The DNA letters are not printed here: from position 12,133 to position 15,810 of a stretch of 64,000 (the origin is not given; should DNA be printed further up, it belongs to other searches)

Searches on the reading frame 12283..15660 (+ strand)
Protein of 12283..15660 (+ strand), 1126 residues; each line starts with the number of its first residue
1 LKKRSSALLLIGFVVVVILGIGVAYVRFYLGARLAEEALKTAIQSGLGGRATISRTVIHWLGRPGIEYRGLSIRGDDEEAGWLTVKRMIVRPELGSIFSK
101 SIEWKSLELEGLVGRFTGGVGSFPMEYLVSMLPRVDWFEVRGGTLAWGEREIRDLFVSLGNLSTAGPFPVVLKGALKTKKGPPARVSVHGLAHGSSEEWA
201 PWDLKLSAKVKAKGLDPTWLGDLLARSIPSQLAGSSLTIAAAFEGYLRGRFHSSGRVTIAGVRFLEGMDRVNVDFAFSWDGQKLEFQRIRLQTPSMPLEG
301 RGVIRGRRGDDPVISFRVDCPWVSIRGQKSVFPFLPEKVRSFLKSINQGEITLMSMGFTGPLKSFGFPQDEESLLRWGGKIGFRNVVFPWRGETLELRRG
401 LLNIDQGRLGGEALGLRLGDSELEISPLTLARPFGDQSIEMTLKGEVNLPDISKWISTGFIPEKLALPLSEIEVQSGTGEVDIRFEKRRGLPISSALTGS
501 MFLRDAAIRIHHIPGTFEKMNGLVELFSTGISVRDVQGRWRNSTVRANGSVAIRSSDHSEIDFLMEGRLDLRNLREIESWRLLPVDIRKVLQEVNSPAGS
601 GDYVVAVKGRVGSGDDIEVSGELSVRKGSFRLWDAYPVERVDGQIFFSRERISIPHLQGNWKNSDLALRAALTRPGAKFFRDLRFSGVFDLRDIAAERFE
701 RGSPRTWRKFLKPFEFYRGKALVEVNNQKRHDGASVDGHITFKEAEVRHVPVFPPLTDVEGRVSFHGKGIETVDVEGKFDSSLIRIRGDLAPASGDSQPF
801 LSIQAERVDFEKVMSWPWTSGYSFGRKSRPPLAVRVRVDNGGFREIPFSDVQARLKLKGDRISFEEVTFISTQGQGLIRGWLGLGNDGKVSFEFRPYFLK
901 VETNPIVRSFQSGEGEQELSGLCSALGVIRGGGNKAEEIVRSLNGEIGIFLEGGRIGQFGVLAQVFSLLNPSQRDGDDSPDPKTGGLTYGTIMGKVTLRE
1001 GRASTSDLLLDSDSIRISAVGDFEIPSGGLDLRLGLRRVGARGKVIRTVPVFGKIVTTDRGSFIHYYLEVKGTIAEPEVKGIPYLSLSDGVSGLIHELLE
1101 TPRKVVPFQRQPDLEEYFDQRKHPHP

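Call 43: search_protein_families(library=pfam, proteins=[window:12283-15660:+], max_evalue=0.00001)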
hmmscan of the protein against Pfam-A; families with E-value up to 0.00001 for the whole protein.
window:12283-15660:+ (1126 aa): 1 family
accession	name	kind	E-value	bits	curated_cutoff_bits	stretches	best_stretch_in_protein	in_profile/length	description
PF13116.12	YhdP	-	1.7e-22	79.7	46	0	940-1079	1069-1224/1224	YhdP protein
